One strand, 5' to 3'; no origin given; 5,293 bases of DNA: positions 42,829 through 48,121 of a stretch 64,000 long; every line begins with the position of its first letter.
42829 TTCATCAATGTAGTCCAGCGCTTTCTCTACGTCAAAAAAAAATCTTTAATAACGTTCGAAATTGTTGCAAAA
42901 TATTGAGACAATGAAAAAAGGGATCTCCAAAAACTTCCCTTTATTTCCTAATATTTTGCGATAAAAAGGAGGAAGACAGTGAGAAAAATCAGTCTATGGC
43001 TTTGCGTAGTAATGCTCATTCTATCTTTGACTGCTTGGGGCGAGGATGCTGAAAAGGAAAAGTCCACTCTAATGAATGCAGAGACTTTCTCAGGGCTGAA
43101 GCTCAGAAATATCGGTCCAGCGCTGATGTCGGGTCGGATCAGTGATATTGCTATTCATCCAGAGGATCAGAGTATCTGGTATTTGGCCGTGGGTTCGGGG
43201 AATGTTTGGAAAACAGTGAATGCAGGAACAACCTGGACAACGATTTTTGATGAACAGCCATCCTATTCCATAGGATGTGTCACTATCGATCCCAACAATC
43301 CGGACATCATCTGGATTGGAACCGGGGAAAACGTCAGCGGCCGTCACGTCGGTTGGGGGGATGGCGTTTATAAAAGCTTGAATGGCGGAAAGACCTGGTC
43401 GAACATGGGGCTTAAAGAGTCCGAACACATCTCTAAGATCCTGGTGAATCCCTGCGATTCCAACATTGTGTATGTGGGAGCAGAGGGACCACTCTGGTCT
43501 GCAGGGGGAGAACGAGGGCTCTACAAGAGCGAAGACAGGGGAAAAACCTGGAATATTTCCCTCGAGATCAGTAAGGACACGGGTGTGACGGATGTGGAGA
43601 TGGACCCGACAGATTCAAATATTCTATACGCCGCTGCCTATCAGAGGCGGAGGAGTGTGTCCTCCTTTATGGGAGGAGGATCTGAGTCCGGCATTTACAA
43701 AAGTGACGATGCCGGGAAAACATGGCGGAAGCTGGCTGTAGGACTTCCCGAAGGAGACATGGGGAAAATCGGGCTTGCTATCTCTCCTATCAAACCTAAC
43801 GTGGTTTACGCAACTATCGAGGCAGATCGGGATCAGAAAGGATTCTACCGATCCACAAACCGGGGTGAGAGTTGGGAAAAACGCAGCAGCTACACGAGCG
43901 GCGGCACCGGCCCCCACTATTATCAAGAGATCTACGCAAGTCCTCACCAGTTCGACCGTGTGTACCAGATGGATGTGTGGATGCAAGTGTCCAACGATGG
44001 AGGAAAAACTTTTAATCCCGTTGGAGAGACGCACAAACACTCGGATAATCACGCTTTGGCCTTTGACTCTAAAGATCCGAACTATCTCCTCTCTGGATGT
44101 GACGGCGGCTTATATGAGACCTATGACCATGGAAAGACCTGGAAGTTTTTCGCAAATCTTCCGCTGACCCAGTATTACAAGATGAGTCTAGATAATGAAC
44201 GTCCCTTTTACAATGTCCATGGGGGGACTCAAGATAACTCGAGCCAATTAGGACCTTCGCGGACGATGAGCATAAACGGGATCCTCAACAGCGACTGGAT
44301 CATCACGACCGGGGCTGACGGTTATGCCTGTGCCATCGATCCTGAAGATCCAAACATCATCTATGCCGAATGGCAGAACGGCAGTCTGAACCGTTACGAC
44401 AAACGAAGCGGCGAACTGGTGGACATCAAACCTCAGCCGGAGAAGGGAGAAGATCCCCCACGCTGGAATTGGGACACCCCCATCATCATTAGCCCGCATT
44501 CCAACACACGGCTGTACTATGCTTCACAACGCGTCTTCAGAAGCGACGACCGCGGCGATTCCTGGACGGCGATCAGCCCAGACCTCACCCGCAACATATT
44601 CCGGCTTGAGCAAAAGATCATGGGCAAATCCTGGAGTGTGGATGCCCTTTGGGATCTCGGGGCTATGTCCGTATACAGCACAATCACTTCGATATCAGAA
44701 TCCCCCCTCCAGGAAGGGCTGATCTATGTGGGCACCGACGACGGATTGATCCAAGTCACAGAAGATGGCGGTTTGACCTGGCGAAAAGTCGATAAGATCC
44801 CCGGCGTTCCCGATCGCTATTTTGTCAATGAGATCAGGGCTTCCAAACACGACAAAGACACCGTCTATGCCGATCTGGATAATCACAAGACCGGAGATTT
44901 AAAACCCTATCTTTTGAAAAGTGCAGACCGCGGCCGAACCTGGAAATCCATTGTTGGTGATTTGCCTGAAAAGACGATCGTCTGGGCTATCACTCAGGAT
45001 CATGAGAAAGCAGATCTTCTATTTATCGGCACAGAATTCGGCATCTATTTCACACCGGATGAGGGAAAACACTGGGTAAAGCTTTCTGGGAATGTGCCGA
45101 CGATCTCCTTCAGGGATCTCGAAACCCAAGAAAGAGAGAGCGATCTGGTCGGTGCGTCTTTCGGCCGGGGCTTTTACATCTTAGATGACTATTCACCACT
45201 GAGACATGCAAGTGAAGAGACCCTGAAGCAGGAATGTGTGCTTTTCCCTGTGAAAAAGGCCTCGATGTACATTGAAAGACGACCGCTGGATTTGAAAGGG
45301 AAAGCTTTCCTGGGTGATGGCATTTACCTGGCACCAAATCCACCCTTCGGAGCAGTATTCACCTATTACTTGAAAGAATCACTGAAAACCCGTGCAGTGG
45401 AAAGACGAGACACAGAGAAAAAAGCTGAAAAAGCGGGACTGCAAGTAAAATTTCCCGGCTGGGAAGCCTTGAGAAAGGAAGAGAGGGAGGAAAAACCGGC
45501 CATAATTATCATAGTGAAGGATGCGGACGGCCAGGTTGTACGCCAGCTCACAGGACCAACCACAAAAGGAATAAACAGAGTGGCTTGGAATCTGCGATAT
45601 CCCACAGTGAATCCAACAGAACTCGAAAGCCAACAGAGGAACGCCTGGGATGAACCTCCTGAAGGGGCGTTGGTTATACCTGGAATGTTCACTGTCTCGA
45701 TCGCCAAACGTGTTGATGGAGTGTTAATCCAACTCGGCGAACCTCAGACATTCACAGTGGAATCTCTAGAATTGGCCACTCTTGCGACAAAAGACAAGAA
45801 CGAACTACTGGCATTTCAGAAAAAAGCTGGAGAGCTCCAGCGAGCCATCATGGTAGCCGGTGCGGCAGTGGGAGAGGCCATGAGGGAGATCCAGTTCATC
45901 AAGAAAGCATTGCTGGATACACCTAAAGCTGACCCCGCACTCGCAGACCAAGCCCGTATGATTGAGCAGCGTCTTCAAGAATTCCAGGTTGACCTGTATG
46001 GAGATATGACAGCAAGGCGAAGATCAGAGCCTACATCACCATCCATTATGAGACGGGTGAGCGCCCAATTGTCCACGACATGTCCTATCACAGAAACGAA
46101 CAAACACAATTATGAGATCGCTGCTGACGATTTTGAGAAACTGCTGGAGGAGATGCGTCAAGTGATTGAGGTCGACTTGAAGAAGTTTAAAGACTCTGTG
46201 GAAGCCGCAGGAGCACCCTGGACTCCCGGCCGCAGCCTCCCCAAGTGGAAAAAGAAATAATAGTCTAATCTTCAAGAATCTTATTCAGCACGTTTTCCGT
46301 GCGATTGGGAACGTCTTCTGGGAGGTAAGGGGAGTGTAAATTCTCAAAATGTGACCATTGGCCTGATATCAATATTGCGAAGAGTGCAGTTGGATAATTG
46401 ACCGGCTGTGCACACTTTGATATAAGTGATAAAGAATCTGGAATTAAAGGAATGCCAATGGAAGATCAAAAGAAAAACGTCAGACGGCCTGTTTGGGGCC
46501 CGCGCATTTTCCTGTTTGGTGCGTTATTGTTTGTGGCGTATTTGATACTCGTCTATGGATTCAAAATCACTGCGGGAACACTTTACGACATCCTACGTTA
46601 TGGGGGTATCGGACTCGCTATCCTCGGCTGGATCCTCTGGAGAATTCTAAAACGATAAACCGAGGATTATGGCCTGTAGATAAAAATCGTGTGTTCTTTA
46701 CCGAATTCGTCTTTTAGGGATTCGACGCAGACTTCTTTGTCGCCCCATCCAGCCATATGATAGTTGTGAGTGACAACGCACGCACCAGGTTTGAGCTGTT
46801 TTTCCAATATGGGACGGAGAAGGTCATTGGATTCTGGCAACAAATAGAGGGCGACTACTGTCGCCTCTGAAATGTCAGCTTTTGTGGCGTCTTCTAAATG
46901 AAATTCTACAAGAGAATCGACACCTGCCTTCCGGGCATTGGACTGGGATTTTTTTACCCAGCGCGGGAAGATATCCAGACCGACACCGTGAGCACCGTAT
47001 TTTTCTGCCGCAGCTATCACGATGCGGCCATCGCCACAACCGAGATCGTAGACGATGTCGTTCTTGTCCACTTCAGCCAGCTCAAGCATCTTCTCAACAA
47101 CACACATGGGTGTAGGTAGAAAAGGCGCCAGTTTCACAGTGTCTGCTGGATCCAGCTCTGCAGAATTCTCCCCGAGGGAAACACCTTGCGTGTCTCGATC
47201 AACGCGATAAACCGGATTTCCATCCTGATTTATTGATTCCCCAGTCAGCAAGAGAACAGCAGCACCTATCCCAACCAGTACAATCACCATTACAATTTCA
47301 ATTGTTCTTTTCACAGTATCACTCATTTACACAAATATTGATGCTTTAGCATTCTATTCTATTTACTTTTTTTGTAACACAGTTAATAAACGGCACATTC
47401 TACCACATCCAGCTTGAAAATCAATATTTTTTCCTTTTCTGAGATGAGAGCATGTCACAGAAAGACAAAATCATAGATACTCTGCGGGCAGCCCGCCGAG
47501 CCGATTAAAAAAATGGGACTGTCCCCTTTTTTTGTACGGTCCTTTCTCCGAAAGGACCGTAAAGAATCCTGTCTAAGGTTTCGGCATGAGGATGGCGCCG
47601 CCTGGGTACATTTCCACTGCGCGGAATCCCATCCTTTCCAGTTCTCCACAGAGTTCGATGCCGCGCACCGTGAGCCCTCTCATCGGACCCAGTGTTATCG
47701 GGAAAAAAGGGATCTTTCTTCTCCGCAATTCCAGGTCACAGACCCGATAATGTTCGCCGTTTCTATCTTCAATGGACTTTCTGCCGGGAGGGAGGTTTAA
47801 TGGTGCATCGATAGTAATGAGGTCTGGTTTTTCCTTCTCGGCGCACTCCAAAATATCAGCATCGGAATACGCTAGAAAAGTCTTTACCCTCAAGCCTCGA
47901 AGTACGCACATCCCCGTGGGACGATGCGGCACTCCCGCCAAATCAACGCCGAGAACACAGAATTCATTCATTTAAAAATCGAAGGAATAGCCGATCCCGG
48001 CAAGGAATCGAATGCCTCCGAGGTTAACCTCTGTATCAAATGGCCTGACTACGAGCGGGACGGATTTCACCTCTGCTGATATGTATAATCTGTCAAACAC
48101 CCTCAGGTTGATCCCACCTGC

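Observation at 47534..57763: Family of REP-like palindromic elements (consensus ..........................) inserted in or next to intrinsic terminators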

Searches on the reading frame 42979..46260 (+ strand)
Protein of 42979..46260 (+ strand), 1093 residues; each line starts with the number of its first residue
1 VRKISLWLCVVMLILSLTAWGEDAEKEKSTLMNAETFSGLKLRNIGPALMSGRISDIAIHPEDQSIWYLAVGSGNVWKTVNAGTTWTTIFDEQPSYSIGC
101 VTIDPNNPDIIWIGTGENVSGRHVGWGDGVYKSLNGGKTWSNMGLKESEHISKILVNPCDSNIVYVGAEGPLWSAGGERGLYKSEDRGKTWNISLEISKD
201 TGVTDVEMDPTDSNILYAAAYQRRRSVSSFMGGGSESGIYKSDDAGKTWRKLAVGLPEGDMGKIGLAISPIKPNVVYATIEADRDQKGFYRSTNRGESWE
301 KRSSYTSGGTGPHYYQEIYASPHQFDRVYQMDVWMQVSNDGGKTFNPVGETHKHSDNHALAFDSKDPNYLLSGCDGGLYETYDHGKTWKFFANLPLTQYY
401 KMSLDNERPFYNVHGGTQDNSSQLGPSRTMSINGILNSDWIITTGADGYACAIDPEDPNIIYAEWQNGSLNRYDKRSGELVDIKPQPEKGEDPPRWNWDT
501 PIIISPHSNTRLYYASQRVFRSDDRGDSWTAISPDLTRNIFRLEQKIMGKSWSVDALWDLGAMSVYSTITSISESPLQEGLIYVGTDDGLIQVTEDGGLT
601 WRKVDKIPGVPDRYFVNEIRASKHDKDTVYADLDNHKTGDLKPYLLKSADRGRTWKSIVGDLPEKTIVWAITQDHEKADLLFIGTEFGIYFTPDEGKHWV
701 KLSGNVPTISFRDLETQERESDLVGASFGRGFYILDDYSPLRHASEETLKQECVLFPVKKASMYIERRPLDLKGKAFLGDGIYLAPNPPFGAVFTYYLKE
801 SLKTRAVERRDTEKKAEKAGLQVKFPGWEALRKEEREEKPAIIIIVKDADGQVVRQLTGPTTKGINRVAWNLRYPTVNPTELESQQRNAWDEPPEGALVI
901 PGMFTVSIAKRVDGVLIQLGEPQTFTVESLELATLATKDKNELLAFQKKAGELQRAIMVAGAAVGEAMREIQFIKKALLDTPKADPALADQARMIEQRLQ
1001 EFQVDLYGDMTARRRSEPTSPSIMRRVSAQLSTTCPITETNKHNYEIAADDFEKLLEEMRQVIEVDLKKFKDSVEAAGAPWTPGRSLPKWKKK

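Call 14: search_protein_families(library=pfam, proteins=[window:42979-46260:+])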
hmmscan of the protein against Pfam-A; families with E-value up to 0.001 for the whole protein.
window:42979-46260:+ (1093 aa): 5 families
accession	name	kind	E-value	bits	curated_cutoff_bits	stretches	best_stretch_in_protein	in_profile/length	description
PF15902.12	Sortilin-Vps10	-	1.8e-37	129.7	33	3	130-253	3-113/446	Sortilin, neurotensin receptor 3,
PF02012.26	BNR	-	3.6e-14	50.8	27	0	240-251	1-12/12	BNR/Asp-box repeat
PF15899.11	BNR_6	-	2.7e-09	36.6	27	0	181-191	1-11/14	BNR-Asp box repeat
PF14870.12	PSII_BNR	-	8e-07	29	27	0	557-702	8-140/303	Photosynthesis system II assembly factor YCF48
PF24316.1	Tli3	-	4e-06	27.6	27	0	330-354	81-104/129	T6SS Tli3 immunity protein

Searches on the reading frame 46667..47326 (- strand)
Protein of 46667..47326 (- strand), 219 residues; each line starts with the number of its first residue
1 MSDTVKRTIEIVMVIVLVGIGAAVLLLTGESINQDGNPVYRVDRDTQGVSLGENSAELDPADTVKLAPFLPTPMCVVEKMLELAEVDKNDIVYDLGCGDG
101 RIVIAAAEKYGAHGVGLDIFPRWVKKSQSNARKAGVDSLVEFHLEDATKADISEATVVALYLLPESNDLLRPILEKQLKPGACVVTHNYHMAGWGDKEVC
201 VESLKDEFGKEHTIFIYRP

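Call 14: search_protein_families(library=pfam, proteins=[window:46667-47326:-])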
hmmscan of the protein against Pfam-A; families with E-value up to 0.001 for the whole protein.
window:46667-47326:- (219 aa): 8 families
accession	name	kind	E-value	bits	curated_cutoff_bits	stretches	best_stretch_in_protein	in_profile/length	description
PF13847.12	Methyltransf_31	-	6.7e-13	49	27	1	87-192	2-115/145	Methyltransferase domain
PF13649.12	Methyltransf_25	-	4.9e-09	37.2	27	1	92-159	1-67/97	Methyltransferase domain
PF06325.19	PrmA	-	2.1e-07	31.2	22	1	73-185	149-257/296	Ribosomal protein L11 methyltransferase (PrmA)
PF08241.18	Methyltransf_11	-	9.9e-07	29.8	21.2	1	94-157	2-61/95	Methyltransferase domain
PF01170.24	UPF0020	-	9.3e-06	25.9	22.3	1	104-151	44-116/197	RMKL-like, methyltransferase domain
PF02353.26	CMAS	-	3.3e-05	23.8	27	1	79-147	53-121/273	Mycolic acid cyclopropane synthetase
PF08242.18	Methyltransf_12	-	0.00013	23.1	30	1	94-181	2-95/98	Methyltransferase domain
PF05175.20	MTS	-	0.00034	20.8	23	1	85-150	28-93/170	Methyltransferase small domain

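Call 21: find_encoding_contigs(protein=window:46667-47326:-, flank=10000, max_places=6)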
Protein window:46667-47326:- (219 aa): 1 contig read that carries it; 1 place shown.
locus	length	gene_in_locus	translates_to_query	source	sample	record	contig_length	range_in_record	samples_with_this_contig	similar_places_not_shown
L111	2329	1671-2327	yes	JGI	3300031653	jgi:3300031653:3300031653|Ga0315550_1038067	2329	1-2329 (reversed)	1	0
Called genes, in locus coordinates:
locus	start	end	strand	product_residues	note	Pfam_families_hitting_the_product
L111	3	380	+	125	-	?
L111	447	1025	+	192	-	-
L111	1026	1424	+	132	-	PF04250:DUF429 (faint)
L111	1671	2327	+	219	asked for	PF06325:PrmA (weak), PF01170:UPF0020 (faint), PF13847:Methyltransf_31, PF08241:Methyltransf_11 (weak), PF13649:Methyltransf_25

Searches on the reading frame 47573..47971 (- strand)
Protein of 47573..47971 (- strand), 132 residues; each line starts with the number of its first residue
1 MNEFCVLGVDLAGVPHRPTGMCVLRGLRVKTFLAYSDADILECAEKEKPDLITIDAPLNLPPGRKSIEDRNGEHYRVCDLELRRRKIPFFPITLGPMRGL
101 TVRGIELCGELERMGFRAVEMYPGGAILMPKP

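Call 14: search_protein_families(library=pfam, proteins=[window:47573-47971:-])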
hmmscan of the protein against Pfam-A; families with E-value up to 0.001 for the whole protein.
window:47573-47971:- (132 aa): 1 family
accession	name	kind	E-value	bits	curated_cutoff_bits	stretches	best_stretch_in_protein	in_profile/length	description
PF04250.19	DUF429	-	7.9e-06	26.2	23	1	8-91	1-75/214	Protein of unknown function (DUF429)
